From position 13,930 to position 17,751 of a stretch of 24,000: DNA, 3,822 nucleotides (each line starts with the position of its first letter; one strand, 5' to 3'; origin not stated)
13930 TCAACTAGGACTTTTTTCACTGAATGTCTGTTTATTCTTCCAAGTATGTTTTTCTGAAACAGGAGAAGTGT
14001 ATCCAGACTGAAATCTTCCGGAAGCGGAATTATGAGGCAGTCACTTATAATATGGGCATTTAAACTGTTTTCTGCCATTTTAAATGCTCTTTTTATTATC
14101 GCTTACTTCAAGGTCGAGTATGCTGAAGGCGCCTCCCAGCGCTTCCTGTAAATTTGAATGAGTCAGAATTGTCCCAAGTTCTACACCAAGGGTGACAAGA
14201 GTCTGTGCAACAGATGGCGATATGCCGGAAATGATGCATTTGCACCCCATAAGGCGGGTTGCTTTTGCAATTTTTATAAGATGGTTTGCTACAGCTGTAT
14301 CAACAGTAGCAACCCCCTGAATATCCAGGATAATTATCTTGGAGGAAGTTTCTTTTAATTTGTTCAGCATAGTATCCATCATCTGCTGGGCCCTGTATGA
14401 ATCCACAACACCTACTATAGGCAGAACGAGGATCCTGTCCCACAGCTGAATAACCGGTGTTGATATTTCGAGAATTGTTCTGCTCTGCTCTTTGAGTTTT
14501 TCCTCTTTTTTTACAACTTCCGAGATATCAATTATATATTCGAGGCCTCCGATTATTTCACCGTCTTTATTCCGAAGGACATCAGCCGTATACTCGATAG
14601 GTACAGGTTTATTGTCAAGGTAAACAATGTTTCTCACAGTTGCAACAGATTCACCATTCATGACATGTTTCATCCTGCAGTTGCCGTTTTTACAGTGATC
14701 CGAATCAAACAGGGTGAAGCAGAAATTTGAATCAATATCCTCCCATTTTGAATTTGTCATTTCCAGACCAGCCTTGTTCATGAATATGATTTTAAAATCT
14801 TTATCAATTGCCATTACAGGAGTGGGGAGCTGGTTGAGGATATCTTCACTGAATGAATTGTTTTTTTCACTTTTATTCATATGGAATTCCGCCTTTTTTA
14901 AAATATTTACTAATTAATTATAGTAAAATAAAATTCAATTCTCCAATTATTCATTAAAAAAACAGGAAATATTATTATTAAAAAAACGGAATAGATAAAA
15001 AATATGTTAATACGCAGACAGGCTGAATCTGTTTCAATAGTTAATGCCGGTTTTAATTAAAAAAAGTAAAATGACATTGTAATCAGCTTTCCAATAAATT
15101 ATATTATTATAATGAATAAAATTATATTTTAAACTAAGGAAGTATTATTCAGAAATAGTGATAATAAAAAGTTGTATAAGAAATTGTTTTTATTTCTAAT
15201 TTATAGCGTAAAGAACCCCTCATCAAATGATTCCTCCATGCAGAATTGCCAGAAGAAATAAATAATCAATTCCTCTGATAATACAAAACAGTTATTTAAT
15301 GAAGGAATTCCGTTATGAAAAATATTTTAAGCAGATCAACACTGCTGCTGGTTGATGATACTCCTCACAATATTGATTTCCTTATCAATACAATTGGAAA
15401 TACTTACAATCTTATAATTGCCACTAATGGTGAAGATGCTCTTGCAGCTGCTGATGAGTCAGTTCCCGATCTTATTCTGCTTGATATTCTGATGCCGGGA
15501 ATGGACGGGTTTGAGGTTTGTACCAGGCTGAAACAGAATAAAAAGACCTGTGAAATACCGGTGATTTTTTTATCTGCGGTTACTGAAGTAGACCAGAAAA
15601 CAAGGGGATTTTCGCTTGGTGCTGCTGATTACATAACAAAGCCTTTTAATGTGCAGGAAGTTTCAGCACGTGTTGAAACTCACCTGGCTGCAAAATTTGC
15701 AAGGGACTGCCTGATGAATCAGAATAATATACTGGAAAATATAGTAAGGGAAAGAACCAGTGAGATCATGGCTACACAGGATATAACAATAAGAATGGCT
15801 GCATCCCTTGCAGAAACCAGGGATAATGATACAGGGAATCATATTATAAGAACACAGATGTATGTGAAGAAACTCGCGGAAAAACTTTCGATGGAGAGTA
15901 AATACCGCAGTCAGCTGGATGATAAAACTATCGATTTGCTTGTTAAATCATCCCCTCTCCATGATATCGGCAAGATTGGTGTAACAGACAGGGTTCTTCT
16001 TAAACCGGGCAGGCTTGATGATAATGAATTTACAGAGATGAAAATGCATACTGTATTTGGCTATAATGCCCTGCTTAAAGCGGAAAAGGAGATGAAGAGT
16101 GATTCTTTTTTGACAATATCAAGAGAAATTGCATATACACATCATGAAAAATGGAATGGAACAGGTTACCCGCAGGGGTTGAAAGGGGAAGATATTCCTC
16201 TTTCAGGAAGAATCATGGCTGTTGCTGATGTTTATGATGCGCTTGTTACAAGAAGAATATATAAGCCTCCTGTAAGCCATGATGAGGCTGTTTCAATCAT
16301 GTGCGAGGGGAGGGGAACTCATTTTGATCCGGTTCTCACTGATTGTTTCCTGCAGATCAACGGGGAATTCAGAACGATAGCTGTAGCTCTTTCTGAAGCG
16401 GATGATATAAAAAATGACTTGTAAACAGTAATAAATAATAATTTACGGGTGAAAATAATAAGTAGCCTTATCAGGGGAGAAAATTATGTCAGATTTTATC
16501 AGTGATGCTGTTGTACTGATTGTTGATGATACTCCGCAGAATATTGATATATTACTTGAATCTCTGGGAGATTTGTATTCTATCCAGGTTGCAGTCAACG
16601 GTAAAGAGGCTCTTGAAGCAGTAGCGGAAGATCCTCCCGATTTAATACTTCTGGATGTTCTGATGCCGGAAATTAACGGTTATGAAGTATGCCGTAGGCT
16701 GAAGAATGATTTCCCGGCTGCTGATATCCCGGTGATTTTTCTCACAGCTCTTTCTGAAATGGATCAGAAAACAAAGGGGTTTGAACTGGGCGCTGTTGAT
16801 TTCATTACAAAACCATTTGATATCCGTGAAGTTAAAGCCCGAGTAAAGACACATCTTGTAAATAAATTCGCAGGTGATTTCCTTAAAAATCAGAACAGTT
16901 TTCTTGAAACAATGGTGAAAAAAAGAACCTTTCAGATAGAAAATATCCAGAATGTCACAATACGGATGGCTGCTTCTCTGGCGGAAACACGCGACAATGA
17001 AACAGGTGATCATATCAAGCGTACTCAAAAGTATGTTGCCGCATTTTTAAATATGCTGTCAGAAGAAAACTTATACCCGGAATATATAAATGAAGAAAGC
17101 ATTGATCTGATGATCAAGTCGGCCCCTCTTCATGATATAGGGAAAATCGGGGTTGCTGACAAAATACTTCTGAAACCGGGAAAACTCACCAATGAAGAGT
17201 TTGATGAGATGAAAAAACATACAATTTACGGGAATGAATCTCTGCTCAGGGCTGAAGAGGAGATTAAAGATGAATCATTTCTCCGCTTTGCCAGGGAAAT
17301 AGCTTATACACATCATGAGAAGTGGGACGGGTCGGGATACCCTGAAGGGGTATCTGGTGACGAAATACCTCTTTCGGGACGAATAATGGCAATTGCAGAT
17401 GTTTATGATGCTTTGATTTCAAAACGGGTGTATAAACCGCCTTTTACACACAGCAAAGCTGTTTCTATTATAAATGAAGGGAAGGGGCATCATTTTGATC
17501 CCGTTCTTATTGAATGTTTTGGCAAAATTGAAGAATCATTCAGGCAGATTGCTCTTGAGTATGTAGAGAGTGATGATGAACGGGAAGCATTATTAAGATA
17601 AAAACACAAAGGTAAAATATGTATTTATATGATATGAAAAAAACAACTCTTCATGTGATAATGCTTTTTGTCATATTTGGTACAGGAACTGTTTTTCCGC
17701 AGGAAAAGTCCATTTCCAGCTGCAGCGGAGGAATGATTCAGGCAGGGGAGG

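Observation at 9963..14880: Stressosome-type RsbR-RsbS-RsbT-RsbX cassette chained to a hybrid histidine kinase instead of a sigma-factor output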

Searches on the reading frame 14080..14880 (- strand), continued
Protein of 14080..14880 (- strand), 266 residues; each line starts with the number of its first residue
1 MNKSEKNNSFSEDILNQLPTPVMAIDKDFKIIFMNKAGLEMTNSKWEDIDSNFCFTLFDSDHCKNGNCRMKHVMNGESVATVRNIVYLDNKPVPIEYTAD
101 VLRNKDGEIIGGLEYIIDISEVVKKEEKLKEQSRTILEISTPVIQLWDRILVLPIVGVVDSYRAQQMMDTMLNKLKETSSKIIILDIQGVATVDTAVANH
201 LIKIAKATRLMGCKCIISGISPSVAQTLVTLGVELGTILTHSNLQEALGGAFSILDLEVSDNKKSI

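Call 73: get_annotated_region(hit=H15, flank=9000)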
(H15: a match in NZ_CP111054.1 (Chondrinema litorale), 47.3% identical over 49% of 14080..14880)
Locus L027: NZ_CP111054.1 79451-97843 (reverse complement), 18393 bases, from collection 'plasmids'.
description: Chondrinema litorale strain WSW3-B12 plasmid unnamed12, complete sequence
organism: Chondrinema litorale (NCBI taxid 2994555)
taxonomy: Bacteria; Bacteroidota; Cytophagia; Cytophagales; Flammeovirgaceae; Chondrinema; Chondrinema litorale
host: -; source: Seaweed,red alga; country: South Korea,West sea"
typing (MOB-suite, as given by PLSDB): non-mobilizable
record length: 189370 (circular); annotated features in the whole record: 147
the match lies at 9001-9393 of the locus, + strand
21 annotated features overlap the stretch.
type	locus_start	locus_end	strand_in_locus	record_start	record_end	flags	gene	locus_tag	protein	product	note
CDS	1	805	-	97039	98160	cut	-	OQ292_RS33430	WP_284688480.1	cytochrome c peroxidase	-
CDS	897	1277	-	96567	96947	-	-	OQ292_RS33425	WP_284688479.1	hypothetical protein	-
CDS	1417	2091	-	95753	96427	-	-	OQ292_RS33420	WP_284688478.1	ABC transporter ATP-binding protein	-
CDS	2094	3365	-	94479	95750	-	-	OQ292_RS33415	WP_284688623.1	FtsX-like permease family protein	-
CDS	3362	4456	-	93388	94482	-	-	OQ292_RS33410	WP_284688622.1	efflux RND transporter periplasmic adaptor subunit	-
CDS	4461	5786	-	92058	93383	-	-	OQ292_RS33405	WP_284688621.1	TolC family protein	GO:0055085 - transmembrane transport [Evidence IEA]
CDS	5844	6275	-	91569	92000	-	-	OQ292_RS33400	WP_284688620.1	DUF2147 domain-containing protein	-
CDS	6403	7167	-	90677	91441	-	-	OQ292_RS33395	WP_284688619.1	LytTR family DNA-binding domain-containing protein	-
CDS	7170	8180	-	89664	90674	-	-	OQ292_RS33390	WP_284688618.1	histidine kinase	GO:0000160 - phosphorelay signal transduction system [Evidence IEA]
CDS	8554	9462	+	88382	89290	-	-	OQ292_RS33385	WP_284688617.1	STAS domain-containing protein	-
CDS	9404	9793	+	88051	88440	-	-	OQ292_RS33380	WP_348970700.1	STAS domain-containing protein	-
CDS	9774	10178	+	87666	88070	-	-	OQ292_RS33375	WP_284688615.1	anti-sigma regulatory factor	-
CDS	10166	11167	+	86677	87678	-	-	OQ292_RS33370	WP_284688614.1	SpoIIE family protein phosphatase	-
CDS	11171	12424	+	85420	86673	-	-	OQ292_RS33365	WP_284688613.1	HAMP domain-containing sensor histidine kinase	GO:0007165 - signal transduction [Evidence IEA]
CDS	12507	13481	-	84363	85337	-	-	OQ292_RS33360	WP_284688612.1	mechanosensitive ion channel family protein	-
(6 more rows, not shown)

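Call 76: search_solved_structures(query=L021:6865-7842:+, max_evalue=1e-10, show_alignments=1)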
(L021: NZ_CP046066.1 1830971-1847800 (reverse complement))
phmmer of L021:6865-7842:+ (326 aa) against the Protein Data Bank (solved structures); distinct sequences matched with E-value up to 1e-10: 13.
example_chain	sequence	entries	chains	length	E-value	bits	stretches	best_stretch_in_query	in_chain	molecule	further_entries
7o0i_B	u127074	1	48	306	2.6e-172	575.7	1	21-325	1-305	Anti-anti-sigma factor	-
9o3o_A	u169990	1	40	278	4.4e-27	98.9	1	116-313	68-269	STAS domain-containing protein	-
9o4r_A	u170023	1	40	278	4.5e-27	98.9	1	116-313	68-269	RsbR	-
7b0u_A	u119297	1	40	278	5.1e-27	98.7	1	117-313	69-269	RsbR protein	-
9o5l_A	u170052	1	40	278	6e-27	98.4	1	116-313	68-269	STAS domain-containing protein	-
9o3z_A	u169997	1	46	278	2.2e-26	96.6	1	116-313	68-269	RsbR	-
9o4h_A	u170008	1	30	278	3e-26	96.2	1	116-313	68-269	RsbR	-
6qcm_CD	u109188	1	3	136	6.5e-25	91.8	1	185-313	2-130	RsbR protein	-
6qcm_CB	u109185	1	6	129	5.7e-24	88.7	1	193-313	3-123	RsbR protein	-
6qcm_AB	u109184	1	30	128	7.6e-24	88.3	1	193-313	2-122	RsbR protein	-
6qcm_AD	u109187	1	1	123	3e-17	66.6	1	185-283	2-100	RsbR protein,RsbR protein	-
2mwg_A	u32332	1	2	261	1.1e-14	58.2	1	185-307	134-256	Blue-light photoreceptor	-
6jhk_A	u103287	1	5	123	6.6e-11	45.8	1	200-309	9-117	RsbS negative regulator of sigma-B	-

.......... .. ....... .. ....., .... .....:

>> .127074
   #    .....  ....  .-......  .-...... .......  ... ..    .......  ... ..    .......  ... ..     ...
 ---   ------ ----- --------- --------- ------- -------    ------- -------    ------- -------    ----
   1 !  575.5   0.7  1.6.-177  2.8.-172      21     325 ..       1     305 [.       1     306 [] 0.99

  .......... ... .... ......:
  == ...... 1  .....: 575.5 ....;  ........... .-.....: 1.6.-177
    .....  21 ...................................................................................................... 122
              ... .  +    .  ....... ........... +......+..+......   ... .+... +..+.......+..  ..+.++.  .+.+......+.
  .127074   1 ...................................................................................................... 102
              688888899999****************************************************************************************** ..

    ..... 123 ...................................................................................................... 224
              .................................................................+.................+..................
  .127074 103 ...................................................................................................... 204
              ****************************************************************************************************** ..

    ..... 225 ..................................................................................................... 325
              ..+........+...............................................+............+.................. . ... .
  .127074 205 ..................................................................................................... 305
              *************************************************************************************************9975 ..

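Call 77: search_protein_families(library=pfam, proteins=[L021:6865-7842:+, L021:9219-12389:+, L021:12358-13512:+, L022:7966-9549:+, L022:10969-13686:+, L025:11173-12309:+, L025:10169-11176:+, L027:11171-12421:+], max_evalue=0.001)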
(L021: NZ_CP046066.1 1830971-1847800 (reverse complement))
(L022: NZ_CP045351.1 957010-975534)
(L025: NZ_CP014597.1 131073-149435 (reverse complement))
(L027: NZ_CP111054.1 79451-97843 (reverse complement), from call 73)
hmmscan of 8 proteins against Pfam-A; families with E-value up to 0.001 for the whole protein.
L021:6865-7842:+ (326 aa): 2 families
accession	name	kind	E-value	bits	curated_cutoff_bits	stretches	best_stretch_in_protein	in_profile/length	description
PF11563.14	Protoglobin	-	4.3e-29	102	25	1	34-181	6-154/158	Protoglobin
PF01740.26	STAS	-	4.6e-14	52.5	22.6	1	206-305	8-106/106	STAS domain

L021:9219-12389:+ (1057 aa): 7 families
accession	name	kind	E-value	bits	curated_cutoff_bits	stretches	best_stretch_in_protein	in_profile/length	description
PF00072.30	Response_reg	-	4.5e-46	156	30.2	2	696-812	1-110/111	Response regulator receiver domain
PF02518.31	HATPase_c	-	4.5e-31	108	26.4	1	412-525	1-108/111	Histidine kinase-, DNA gyrase B-, and HSP90-like ATPase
PF00512.31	HisKA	-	4.2e-21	75.2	26.9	1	301-365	2-66/66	His Kinase A (phospho-acceptor) domain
PF00989.32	PAS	-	5.4e-11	42.9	22.6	1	166-276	4-112/113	PAS fold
PF01627.28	Hpt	-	3.7e-10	40.3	24.6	1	876-949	2-78/84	Hpt domain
PF13426.13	PAS_9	-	5e-10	40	27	1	174-278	2-102/103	PAS domain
PF13188.13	PAS_8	-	9.6e-07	28.9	21.8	1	165-219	3-57/65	PAS domain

L021:12358-13512:+ (385 aa): 3 families
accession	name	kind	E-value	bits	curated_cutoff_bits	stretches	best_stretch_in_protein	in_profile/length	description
PF13487.12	HD_5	-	7.8e-31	107.5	27.2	1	172-348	6-169/170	HD domain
PF00072.30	Response_reg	-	1.1e-27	96.8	30.2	1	17-127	1-110/111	Response regulator receiver domain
PF01966.28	HD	-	1.4e-16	61.2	22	1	181-317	2-115/116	HD domain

L022:7966-9549:+ (528 aa): 11 families
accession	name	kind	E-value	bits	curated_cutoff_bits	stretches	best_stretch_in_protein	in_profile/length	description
PF08447.18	PAS_3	-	7.7e-49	164.4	25.6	3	44-129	3-89/89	PAS fold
PF08448.16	PAS_4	-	1.6e-38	131.8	23.1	3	276-380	7-109/110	PAS fold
PF13426.13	PAS_9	-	1.5e-36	125.2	27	3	161-256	10-103/103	PAS domain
PF00989.32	PAS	-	4.8e-20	72.1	22.6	2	278-376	15-113/113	PAS fold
PF01740.26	STAS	-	9.4e-13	48.3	22.6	1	404-491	7-94/106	STAS domain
PF08670.17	MEKHLA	-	1.8e-07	31.6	23.7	0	287-354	52-118/143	MEKHLA domain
PF13188.13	PAS_8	-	7.6e-07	29.3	21.8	0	280-320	17-55/65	PAS domain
PF22045.1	CmlS_C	-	8.8e-06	26.4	27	0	155-214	32-90/118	Chloramphenicol halogenase CmlS C-terminal domain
PF14731.12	Staphopain_pro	-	0.00013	22.4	27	0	196-293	25-123/169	Staphopain proregion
PF25474.1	TPR_TmcB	-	0.00036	20.9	27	0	307-389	26-110/125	TmcB, TPR repeats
PF22369.2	GLMA_2nd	-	0.00086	19.5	27.7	0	358-394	85-121/138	GLMA-like, second domain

L022:10969-13686:+ (906 aa): 4 families
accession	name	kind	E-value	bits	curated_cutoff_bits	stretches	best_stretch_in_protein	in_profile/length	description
PF00072.30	Response_reg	-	1.7e-49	167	30.2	2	572-682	1-109/111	Response regulator receiver domain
PF02518.31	HATPase_c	-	6.5e-30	104.3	26.4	1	285-397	1-107/111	Histidine kinase-, DNA gyrase B-, and HSP90-like ATPase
PF00512.31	HisKA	-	1.2e-20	73.7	26.9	1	173-238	1-66/66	His Kinase A (phospho-acceptor) domain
PF01627.28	Hpt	-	3.1e-11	43.8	24.6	1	738-818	2-82/84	Hpt domain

L025:11173-12309:+ (379 aa): 4 families
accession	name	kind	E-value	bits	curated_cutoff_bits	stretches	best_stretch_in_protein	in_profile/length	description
PF02518.31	HATPase_c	-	4.8e-20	72.5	26.4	2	40-119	4-93/111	Histidine kinase-, DNA gyrase B-, and HSP90-like ATPase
PF13581.12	HATPase_c_2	-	8.2e-19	68.3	27.4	2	18-130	5-125/127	Histidine kinase-like ATPase domain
PF07568.18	HisKA_2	-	1.9e-14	54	22.3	1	184-256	1-73/76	Histidine kinase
PF07536.20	HWE_HK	-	5.4e-09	37.1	22.8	1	184-254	1-68/83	HWE histidine kinase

L025:10169-11176:+ (336 aa): 3 families
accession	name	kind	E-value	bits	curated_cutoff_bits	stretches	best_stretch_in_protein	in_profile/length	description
PF13581.12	HATPase_c_2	-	1.8e-14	54.3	27.4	1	12-125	7-124/127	Histidine kinase-like ATPase domain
PF02518.31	HATPase_c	-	1.6e-08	35.4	26.4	1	35-129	4-108/111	Histidine kinase-, DNA gyrase B-, and HSP90-like ATPase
PF07228.17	SpoIIE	-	6.8e-07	29.8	25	1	165-288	3-133/192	Stage II sporulation protein E (SpoIIE)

L027:11171-12421:+ (417 aa): 3 families
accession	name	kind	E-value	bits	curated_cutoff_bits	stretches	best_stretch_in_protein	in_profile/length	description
PF02518.31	HATPase_c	-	3.3e-26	92.3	26.4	1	304-416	2-110/111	Histidine kinase-, DNA gyrase B-, and HSP90-like ATPase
PF00512.31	HisKA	-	1.1e-12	48.3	26.9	1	198-261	2-62/66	His Kinase A (phospho-acceptor) domain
PF05622.17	HOOK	-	0.0004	19.7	35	1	139-239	174-271/514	HOOK protein coiled-coil region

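Call 87: predict_structure(protein=window:14080-14880:-)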
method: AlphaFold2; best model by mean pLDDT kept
length: 266 residues; sequences in the alignment: 1
mean_pLDDT: 45.6   pTM: 0.40
mean pLDDT of the five models: 45.6, 37.2, 37.1, 36.2, 35.0
residues with pLDDT >= 90: 0; 70-90: 17; 50-70: 77; < 50: 172
segments of 3 or more residues with pLDDT < 50: 1-149, 157-163, 253-266
pLDDT, mean of each block of 10 residues (from residue 1): 32 36 35 34 33 33 38 38 39 42 41 38 36 27 42 53 53 60 63 60 70 70 68 59 53 42 32
secondary structure, 60 per line:
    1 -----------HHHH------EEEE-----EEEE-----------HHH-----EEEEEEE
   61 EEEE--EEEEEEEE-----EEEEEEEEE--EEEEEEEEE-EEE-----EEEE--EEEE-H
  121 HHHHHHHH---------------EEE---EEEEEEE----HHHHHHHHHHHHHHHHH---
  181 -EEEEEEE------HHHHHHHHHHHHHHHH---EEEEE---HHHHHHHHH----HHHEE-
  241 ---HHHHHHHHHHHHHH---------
elements in order: H12-15 E22-25 E31-34 E54-64 E67-74 E80-88 E91-99 E101-103 E109-112 E115-118 H120-128 E144-146 E150-156 H161-177 E182-188 H195-210 E214-218 H222-230 H244-257

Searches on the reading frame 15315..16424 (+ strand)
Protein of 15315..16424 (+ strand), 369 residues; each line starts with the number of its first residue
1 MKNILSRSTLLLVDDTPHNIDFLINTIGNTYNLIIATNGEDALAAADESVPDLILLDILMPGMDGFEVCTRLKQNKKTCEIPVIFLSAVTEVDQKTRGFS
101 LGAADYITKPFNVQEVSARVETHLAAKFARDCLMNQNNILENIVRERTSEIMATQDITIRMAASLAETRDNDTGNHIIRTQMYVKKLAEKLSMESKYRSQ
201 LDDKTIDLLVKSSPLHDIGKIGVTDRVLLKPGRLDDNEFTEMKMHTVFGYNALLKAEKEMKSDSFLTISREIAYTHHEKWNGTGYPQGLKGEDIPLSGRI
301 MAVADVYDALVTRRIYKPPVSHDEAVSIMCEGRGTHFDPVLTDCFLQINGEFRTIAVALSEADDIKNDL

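Call 56: search_protein_families(library=pfam, proteins=[window:15315-16424:+], max_evalue=0.001)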
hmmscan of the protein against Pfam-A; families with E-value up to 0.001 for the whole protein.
window:15315-16424:+ (369 aa): 3 families
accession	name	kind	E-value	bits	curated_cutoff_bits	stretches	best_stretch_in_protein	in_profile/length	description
PF13487.12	HD_5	-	5.2e-27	95.1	27.2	1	176-340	17-169/170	HD domain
PF00072.30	Response_reg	-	4.7e-25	88.4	30.2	1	11-120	2-110/111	Response regulator receiver domain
PF01966.28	HD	-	3.8e-17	63.1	22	1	174-309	2-115/116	HD domain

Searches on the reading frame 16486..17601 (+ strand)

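Call 56: search_protein_families(library=pfam, proteins=[window:16486-17601:+], max_evalue=0.001)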
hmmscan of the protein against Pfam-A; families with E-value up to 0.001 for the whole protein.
window:16486-17601:+ (371 aa): 3 families
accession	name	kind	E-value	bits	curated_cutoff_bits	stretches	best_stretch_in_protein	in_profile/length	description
PF13487.12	HD_5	-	4.6e-30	105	27.2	1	211-340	44-169/170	HD domain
PF00072.30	Response_reg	-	2.7e-27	95.6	30.2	1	10-120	1-110/111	Response regulator receiver domain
PF01966.28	HD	-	1.9e-15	57.6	22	1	184-309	8-115/116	HD domain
